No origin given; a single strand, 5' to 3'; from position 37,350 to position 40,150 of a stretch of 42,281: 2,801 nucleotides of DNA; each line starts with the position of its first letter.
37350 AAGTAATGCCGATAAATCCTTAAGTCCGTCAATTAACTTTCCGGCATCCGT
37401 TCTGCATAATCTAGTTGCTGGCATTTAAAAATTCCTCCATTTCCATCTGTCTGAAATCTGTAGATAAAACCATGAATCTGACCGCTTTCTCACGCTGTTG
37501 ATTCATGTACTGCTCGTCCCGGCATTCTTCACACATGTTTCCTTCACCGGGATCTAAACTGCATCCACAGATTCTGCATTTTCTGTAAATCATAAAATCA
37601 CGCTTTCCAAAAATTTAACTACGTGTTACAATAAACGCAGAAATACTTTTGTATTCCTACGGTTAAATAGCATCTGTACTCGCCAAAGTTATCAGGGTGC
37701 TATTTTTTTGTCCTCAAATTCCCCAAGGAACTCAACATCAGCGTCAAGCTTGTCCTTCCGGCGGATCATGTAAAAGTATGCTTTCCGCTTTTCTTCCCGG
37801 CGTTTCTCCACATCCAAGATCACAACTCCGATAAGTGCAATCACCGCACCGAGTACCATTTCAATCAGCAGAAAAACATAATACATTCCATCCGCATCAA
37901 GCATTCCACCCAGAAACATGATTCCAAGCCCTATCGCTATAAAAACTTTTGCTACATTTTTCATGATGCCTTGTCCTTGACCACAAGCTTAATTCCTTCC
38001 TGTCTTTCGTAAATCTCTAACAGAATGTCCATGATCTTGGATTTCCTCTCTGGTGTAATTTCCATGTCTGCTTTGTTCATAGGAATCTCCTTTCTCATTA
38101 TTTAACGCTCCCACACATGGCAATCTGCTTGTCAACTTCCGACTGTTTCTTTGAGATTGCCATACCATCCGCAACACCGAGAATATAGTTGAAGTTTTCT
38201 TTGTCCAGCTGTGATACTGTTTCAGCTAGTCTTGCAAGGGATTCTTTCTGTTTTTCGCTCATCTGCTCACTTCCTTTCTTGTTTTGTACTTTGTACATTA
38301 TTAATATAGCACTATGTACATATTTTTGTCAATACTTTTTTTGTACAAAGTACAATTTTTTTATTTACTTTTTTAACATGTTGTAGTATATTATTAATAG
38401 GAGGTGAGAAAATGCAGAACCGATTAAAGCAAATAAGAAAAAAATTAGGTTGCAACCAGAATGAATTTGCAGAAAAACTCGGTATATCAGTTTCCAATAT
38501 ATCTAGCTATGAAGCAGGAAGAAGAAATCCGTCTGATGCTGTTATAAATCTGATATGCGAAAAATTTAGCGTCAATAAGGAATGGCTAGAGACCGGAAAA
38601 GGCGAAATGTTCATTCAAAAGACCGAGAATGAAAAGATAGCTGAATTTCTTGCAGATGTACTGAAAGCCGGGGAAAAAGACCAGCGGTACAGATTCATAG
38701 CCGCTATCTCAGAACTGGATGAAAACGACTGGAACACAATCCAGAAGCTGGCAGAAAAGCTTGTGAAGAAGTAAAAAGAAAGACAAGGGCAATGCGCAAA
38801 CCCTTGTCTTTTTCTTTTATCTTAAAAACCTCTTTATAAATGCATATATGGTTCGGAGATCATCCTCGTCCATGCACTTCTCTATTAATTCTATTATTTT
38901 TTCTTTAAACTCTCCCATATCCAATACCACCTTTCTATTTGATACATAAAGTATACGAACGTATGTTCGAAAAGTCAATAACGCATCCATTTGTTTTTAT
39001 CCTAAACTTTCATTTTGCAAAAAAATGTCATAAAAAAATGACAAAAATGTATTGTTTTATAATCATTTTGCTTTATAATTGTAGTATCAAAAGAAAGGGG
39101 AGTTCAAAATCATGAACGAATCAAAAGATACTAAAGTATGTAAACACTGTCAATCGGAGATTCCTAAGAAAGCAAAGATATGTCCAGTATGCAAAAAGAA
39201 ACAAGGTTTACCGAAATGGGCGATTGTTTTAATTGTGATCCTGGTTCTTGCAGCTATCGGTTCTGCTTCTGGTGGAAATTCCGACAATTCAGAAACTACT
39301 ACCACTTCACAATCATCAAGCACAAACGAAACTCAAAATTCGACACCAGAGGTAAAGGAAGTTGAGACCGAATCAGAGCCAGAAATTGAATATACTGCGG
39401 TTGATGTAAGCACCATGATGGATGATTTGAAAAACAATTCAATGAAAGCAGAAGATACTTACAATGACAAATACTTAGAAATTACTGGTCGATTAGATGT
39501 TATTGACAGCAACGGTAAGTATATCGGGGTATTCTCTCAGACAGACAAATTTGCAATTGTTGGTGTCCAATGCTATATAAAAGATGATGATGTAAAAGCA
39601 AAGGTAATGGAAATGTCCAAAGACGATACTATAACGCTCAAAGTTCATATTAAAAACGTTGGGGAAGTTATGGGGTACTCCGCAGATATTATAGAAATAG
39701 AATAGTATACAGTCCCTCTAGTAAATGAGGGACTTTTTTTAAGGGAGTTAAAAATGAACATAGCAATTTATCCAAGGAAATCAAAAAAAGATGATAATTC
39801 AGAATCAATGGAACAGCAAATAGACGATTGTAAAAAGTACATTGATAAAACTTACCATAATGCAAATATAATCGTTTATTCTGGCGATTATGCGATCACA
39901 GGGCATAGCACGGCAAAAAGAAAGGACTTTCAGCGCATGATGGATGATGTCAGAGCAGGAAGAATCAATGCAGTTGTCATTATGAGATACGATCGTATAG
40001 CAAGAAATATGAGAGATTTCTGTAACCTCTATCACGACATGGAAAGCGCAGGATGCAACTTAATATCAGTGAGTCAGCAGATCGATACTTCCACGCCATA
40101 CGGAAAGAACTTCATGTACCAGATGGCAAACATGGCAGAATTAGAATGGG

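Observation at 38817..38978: LexA (Cheo) box inside a consensus promoter driving a 33-aa ORF next to a non-cleavable repressor: candidate SOS-controlled antirepressor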

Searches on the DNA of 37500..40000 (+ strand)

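Call 7: search_dna_similar(query=window:38300-39760:+, collection=phages, mode=distant, max_rows=30)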
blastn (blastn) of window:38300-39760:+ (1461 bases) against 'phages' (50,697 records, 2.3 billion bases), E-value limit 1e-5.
Records with a match: 1; places in all: 1; records where one place covers at least 80% of the query: 0.
Best place of each record, by identity: 95-99% 1.
By first word of the organism name: Bacteriophage 1.
By host as written in the record: - 1.
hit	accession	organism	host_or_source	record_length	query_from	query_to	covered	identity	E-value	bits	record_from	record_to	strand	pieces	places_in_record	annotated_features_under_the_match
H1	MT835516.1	Bacteriophage sp.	human fecal samples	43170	272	799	36%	95.6%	0e+0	849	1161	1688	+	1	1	record has no annotation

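Call 8: search_rna_families(source=window, start=37500, end=40000, threshold=evalue, max_evalue=1)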
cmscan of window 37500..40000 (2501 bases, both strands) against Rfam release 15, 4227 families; matches with E-value up to 1: 2.
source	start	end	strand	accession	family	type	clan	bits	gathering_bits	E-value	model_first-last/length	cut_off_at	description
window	38763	38826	-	RF00690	MIR408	Gene; miRNA;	-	23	64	0.014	1-126/126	no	MIR408 microRNA precursor family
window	38650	38726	+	RF01369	CRISPR-DR56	Gene; CRISPR;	-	20.7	35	0.86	1-37/37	no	CRISPR RNA direct repeat element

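Call 9: get_annotated_region(hit=H1, flank=3000)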
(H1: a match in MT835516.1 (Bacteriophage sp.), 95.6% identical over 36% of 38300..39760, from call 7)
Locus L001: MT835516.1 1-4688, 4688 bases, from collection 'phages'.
description: UNVERIFIED: Bacteriophage sp. clone scaffold_83 genomic sequence.
organism: Bacteriophage sp. (NCBI taxid 38018)
taxonomy: Viruses
host: -; source: human fecal samples; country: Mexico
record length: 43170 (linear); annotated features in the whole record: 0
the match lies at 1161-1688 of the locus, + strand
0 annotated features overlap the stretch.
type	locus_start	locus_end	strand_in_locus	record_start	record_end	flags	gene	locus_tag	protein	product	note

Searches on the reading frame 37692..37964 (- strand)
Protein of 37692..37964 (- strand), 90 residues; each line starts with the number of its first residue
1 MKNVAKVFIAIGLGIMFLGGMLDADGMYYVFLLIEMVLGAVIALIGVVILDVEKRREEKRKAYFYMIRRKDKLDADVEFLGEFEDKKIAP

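Call 5: search_protein_families(library=pfam, proteins=[window:37692-37964:-], max_evalue=0.1)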
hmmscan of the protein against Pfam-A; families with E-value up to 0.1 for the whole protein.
window:37692-37964:- (90 aa): 2 families
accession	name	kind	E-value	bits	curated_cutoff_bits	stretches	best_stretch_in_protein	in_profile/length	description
PF23987.1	Phage_holin_10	-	0.01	16.3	27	1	11-48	14-44/52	Bacteriophage holin Pam3 gp28 family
PF18903.5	DUF5659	-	0.06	13.6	23.6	1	33-65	6-36/75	Domain of unknown function (DUF5659)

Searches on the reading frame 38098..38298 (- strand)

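Call 5: search_protein_families(library=pfam, proteins=[window:38098-38298:-], max_evalue=0.1)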
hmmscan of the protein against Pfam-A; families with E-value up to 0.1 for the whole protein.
window:38098-38298:- (66 aa): 3 families
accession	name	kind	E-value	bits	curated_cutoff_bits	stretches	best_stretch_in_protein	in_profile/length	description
PF25623.1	T4_CASP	-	0.0044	17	27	1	9-55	166-212/247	T4-phage like capsid assembly scaffolding protein family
PF18058.6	SbsC_C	-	0.0071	17.2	27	1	8-61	32-85/131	SbsC C-terminal domain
PF21822.3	Phage_TAC_15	-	0.051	14.5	22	1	6-40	38-72/127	Phage tail assembly chaperone protein, TAC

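Call 57: search_protein_families(library=phrogs, proteins=[window:38098-38298:-], max_evalue=0.01)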
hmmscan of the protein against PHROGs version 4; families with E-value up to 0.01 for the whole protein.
window:38098-38298:- (66 aa): 0 families
